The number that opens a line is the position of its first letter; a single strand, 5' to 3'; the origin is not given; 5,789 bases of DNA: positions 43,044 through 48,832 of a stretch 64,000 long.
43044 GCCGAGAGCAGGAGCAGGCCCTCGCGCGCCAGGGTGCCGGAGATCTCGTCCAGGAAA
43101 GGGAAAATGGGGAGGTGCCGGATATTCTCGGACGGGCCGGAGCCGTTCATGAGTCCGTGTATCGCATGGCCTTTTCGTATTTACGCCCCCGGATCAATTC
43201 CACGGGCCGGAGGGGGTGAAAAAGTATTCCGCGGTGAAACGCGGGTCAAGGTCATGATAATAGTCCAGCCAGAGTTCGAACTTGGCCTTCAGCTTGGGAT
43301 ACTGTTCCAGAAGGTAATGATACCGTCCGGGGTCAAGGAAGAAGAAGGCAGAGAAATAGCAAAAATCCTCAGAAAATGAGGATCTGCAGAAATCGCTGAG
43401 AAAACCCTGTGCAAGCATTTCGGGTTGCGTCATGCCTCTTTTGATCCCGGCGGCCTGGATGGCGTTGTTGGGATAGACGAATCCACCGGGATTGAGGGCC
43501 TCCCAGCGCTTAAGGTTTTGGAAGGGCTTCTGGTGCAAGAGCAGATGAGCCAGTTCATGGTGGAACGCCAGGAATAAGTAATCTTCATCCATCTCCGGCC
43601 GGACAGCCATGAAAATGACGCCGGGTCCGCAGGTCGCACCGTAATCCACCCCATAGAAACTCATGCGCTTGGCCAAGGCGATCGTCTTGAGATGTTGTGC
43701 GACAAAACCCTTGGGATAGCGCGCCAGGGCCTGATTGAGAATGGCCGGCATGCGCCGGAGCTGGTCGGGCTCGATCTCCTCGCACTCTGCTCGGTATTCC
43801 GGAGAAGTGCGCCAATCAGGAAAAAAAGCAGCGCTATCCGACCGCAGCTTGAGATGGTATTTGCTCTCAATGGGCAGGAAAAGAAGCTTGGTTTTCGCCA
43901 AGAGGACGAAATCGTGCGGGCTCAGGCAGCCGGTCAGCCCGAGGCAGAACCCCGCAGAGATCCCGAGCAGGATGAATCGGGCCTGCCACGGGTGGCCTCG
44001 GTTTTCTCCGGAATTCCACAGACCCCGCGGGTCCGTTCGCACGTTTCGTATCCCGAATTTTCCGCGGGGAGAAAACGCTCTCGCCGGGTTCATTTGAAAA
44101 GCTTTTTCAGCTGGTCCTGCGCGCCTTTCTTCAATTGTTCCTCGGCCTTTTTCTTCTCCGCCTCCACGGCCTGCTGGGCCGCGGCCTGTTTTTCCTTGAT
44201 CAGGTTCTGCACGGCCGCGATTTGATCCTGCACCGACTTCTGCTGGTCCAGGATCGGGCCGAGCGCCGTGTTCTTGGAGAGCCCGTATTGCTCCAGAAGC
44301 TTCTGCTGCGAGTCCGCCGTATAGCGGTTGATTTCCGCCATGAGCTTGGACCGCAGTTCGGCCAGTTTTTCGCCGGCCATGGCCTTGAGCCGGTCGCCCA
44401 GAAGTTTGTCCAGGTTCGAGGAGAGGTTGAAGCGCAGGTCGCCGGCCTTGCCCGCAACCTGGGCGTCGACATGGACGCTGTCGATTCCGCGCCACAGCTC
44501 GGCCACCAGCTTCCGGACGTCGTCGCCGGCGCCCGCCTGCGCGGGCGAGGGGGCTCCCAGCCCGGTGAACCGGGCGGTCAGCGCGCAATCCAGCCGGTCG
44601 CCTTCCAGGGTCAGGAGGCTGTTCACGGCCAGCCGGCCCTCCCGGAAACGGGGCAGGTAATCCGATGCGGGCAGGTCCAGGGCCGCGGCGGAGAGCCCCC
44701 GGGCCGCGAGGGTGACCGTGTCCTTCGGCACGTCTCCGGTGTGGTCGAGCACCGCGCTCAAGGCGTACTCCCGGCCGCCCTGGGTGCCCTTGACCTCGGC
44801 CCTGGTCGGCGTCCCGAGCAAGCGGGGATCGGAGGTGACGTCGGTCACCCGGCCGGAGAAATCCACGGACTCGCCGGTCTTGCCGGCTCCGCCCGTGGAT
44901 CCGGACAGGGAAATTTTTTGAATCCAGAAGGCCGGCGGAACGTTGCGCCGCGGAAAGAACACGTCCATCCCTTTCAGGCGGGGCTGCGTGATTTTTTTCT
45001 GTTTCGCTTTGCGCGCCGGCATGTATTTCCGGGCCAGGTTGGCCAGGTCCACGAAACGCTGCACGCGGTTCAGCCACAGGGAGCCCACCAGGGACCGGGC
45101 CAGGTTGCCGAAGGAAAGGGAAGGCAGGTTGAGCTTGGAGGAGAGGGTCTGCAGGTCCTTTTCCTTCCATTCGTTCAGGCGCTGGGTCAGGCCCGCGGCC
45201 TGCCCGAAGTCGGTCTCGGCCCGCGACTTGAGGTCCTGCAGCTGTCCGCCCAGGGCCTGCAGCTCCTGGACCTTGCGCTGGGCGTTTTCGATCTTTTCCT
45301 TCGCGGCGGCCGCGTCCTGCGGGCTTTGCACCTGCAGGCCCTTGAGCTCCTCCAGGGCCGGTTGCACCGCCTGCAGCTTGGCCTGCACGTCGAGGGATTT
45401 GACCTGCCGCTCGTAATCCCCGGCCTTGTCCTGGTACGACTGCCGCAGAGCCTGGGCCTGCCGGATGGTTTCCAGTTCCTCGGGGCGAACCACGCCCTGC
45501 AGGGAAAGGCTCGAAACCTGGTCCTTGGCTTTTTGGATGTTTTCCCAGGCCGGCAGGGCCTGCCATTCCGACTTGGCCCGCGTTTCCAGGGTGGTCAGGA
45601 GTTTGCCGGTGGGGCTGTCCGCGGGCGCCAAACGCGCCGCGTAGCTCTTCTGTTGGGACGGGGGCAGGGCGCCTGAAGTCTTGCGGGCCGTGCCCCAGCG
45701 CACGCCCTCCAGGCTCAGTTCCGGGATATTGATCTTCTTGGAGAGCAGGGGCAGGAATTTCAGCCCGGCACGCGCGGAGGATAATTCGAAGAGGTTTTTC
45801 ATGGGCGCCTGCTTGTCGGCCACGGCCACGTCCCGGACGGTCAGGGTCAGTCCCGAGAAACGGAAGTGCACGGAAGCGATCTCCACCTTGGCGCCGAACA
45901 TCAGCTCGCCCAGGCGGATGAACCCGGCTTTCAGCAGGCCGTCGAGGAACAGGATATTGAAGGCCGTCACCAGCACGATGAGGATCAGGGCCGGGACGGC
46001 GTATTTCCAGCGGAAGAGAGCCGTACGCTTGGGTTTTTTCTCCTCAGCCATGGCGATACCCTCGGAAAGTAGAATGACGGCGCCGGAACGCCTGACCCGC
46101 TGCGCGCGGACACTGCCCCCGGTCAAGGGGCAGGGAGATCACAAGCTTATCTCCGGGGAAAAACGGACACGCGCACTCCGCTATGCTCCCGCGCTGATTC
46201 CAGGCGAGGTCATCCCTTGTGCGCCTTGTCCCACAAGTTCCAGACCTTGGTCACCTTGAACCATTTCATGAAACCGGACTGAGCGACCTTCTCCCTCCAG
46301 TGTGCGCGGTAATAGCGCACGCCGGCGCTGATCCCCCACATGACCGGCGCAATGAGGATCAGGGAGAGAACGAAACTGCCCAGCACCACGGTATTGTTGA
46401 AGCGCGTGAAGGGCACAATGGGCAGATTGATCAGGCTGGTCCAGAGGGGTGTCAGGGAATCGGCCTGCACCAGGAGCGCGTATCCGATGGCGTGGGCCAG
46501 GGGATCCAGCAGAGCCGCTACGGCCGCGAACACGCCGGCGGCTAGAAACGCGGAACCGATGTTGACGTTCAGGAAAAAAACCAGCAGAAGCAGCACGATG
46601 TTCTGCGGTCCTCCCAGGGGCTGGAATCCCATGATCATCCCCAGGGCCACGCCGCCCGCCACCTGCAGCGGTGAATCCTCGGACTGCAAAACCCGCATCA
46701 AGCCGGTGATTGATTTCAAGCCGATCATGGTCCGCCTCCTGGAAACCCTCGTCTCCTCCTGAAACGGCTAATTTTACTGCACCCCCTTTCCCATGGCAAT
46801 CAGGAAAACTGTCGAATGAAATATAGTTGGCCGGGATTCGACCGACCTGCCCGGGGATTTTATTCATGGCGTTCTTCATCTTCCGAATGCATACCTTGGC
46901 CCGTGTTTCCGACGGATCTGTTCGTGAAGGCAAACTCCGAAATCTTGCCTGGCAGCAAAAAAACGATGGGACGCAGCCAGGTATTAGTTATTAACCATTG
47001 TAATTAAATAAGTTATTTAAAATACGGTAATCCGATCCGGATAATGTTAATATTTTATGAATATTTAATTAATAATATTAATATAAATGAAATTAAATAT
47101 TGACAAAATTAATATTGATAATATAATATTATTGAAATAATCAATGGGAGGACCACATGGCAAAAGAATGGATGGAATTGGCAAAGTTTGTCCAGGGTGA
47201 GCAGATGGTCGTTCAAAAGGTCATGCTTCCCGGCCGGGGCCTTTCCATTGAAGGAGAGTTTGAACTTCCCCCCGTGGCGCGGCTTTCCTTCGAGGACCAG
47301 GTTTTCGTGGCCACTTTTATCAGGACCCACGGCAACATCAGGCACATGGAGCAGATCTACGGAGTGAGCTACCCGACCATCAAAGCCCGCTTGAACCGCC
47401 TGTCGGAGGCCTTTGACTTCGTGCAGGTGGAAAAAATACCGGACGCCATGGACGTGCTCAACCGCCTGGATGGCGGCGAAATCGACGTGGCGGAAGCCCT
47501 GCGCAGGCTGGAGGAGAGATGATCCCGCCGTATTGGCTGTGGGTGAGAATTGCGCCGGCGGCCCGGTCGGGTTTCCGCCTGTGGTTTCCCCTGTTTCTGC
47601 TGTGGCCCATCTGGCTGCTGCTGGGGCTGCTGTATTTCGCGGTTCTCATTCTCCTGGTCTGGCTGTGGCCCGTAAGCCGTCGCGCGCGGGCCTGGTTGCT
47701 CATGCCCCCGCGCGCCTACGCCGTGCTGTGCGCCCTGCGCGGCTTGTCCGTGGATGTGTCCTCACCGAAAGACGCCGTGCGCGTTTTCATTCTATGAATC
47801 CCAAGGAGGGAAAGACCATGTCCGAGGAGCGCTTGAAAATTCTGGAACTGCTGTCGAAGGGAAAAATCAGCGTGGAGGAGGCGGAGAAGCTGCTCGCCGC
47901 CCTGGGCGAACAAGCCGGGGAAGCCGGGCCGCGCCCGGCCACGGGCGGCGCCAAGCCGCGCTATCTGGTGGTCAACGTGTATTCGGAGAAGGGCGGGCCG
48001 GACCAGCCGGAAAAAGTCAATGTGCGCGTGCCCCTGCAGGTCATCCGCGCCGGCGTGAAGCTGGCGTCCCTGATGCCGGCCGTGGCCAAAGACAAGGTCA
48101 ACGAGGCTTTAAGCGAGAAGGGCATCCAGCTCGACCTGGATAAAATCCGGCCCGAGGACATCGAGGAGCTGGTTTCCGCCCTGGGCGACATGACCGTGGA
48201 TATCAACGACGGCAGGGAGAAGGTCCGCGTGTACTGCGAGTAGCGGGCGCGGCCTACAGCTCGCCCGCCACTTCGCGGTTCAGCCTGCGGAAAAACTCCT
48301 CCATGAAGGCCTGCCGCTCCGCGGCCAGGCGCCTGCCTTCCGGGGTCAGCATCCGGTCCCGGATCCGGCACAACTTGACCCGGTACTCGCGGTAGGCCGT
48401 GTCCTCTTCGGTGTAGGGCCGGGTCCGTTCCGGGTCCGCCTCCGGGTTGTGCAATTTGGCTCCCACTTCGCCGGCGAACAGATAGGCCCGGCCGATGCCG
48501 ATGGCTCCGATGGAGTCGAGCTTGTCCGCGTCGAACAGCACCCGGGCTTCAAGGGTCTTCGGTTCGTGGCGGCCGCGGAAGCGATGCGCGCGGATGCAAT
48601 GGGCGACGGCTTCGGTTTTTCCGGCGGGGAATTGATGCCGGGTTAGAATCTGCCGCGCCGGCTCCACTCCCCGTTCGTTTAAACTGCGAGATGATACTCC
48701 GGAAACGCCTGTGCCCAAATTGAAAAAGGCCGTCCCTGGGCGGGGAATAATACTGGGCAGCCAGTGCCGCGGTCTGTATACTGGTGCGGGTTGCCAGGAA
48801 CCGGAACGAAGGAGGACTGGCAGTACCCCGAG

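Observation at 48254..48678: Near-identical ~420-bp direct repeat bracketing the lapA-like/tamB/tamA block (left copy, an HD-gene 3' pseudogene fragment)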

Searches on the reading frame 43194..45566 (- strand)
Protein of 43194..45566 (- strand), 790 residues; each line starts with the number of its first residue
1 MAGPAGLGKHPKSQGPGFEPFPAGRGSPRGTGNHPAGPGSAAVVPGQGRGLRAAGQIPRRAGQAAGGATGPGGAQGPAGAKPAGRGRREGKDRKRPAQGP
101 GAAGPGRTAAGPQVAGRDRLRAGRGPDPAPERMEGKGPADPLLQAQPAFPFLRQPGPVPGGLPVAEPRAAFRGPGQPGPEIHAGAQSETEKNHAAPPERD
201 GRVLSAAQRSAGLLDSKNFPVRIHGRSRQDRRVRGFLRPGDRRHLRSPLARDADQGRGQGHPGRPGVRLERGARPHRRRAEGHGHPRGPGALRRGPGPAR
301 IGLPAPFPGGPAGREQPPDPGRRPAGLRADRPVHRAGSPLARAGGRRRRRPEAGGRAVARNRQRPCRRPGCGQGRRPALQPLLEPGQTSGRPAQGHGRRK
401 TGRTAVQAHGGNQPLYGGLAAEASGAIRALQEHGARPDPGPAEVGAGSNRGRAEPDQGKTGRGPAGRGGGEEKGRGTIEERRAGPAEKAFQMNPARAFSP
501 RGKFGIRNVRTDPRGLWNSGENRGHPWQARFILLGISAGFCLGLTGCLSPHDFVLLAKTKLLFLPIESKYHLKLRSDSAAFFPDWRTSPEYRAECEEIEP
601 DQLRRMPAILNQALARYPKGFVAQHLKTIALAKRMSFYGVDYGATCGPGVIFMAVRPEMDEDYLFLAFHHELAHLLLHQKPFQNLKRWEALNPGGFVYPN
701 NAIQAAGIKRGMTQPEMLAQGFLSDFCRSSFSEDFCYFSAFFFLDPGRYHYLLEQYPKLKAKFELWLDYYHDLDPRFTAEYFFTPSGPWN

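Call 32: search_protein_families(library=pfam, proteins=[window:43194-45566:-], max_evalue=0.01)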
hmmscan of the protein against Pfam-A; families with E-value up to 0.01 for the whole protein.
window:43194-45566:- (790 aa): 1 family
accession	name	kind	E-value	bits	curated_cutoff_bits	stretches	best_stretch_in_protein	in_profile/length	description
PF15890.11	Peptidase_Mx1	-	0.00026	20.9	25.6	1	665-740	125-190/240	Putative zinc-binding metallo-peptidase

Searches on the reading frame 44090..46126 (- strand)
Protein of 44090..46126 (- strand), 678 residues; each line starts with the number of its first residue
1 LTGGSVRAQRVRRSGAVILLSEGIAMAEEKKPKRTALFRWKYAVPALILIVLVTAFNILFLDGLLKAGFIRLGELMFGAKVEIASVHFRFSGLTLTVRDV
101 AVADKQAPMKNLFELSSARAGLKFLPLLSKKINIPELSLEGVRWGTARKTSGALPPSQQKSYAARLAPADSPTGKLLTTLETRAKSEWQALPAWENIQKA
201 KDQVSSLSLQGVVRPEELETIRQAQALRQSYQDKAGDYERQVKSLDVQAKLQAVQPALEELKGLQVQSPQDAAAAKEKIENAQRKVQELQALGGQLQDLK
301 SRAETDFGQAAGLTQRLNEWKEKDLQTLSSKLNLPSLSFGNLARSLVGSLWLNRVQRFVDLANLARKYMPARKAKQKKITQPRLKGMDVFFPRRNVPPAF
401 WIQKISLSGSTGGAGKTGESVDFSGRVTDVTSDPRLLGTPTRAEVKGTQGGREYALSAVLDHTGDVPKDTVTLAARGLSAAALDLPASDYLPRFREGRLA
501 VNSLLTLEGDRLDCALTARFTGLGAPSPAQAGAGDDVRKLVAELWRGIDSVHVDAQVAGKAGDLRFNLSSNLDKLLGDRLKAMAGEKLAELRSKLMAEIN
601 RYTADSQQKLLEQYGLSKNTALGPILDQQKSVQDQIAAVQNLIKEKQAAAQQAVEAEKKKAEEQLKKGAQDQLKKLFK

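Call 32: search_protein_families(library=pfam, proteins=[window:44090-46126:-], max_evalue=0.01)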
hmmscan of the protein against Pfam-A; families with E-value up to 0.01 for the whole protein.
window:44090-46126:- (678 aa): 2 families
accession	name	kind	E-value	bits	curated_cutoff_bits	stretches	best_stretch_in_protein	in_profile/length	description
PF05359.17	DUF748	-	6.4e-08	31.5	50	1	38-152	13-125/1037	Domain of Unknown Function (DUF748)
PF07362.18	CcdA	-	0.0082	16.9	22.4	1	550-604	5-59/71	Post-segregation antitoxin CcdA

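Call 50: search_protein_families(library=ncbifam, proteins=[window:44090-46126:-], max_evalue=0.001)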
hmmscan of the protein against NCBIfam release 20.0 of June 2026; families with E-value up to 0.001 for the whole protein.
window:44090-46126:- (678 aa): 1 family
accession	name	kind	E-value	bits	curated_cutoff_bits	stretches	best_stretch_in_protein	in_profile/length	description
TIGR03545.1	TIGR03545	subfamily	1.2e-78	265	173.35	1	39-602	3-541/556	TIGR03545 family protein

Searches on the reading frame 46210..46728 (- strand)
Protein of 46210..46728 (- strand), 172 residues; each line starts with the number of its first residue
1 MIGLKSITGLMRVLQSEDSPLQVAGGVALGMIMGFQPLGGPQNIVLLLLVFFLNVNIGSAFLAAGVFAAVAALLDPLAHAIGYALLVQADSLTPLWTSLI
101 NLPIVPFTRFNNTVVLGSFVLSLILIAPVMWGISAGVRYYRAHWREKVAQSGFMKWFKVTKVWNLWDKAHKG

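Call 32: search_protein_families(library=pfam, proteins=[window:46210-46728:-], max_evalue=0.01)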
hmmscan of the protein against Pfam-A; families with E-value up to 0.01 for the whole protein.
window:46210-46728:- (172 aa): 1 family
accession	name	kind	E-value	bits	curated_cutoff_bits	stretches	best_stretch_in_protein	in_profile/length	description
PF09835.14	DUF2062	-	6.5e-10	39.6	27.4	1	10-143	8-144/147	Uncharacterized protein conserved in bacteria (DUF2062)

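Call 45: find_encoding_contigs(protein=window:46210-46728:-, flank=10000, max_places=10)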
Protein window:46210-46728:- (172 aa): 5 contigs read that carry it; 4 places shown.
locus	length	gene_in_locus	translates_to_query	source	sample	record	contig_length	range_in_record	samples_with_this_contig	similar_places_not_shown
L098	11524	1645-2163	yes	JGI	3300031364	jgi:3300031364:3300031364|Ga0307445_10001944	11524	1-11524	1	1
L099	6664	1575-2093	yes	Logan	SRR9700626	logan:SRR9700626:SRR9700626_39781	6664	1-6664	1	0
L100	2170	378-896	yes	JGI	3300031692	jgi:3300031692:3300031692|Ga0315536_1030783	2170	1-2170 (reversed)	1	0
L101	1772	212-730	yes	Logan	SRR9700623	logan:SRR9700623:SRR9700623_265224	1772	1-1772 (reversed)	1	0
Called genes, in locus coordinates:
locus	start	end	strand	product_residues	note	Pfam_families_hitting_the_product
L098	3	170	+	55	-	?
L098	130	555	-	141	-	PF22746:SHOCT-like_DUF2089-C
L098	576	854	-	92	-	-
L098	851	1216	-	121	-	PF09862:DUF2089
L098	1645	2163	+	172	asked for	PF09835:DUF2062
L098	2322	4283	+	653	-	PF05359:DUF748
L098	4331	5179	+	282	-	-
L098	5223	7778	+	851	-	PF00270:DEAD, PF00271:Helicase_C, PF08482:HrpB_C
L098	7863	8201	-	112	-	-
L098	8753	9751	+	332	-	PF13581:HATPase_c_2, PF07228:SpoIIE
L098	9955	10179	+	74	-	PF01206:TusA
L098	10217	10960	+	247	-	PF01740:STAS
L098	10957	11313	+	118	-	PF01740:STAS, PF13466:STAS_2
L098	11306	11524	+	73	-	?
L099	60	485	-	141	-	PF22746:SHOCT-like_DUF2089-C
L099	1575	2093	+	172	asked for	PF09835:DUF2062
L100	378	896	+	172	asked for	PF09835:DUF2062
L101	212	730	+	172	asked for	PF09835:DUF2062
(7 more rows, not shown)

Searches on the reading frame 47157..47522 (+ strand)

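Call 9: search_protein_families(library=pfam, proteins=[window:47157-47522:+], max_evalue=0.01)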
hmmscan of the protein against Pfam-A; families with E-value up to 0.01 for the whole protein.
window:47157-47522:+ (121 aa): 1 family
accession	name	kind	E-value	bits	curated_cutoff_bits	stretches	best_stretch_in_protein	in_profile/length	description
PF09862.15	DUF2089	-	3.5e-17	62.2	33.4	1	43-86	1-44/47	Domain of unknown function (DUF2089)-HTH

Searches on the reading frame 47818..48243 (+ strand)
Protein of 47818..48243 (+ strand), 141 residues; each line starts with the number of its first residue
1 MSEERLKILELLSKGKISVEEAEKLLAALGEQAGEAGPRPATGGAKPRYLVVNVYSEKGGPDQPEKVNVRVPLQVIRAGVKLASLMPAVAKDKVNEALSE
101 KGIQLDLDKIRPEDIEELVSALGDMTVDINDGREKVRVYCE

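Call 9: search_protein_families(library=pfam, proteins=[window:47818-48243:+], max_evalue=0.01)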
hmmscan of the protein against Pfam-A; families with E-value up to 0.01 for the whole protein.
window:47818-48243:+ (141 aa): 2 families
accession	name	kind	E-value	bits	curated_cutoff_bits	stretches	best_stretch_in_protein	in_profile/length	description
PF22746.1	SHOCT-like_DUF2089-C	-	1.8e-09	37.3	27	1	3-31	1-29/32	SHOCT-like domain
PF02637.23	GatB_Yqey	-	0.0019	18.6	27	0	91-134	21-64/148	GatB domain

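Call 14: find_encoding_contigs(protein=window:47818-48243:+, flank=10000, max_places=10)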
Protein window:47818-48243:+ (141 aa): 7 contigs read that carry it; 4 places shown.
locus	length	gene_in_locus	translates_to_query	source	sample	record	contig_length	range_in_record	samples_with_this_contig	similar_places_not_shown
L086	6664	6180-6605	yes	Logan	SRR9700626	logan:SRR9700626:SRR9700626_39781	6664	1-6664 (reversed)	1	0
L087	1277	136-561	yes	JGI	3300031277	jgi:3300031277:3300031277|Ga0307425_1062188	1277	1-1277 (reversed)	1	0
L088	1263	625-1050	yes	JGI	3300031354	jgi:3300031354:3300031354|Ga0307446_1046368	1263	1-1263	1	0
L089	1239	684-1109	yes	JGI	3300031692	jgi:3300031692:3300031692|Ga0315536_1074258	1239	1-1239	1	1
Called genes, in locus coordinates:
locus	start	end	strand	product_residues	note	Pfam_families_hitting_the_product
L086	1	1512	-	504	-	?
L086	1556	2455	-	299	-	-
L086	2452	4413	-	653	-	PF05359:DUF748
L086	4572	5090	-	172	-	PF09835:DUF2062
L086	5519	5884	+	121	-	PF09862:DUF2089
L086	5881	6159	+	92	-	-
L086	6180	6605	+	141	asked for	PF22746:SHOCT-like_DUF2089-C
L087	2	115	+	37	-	?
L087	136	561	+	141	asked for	PF22746:SHOCT-like_DUF2089-C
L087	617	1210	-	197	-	PF01966:HD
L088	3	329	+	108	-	?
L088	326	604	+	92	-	-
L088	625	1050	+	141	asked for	PF22746:SHOCT-like_DUF2089-C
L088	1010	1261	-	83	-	?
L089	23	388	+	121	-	PF09862:DUF2089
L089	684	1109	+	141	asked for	PF22746:SHOCT-like_DUF2089-C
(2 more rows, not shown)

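Call 50: search_protein_families(library=ncbifam, proteins=[window:47818-48243:+], max_evalue=0.001)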
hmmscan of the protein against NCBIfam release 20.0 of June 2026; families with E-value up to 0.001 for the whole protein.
window:47818-48243:+ (141 aa): 0 families

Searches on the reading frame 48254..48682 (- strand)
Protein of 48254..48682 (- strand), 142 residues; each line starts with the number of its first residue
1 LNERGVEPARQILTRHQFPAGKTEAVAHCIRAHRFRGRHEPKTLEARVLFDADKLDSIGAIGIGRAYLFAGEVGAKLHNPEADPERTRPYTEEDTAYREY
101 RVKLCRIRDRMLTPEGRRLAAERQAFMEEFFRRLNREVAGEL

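Call 9: search_protein_families(library=pfam, proteins=[window:48254-48682:-], max_evalue=0.01)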
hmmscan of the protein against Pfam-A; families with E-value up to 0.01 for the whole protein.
window:48254-48682:- (142 aa): 1 family
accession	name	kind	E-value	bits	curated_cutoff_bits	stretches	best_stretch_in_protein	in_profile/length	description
PF01966.28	HD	-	1.2e-05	26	22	1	7-56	60-114/116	HD domain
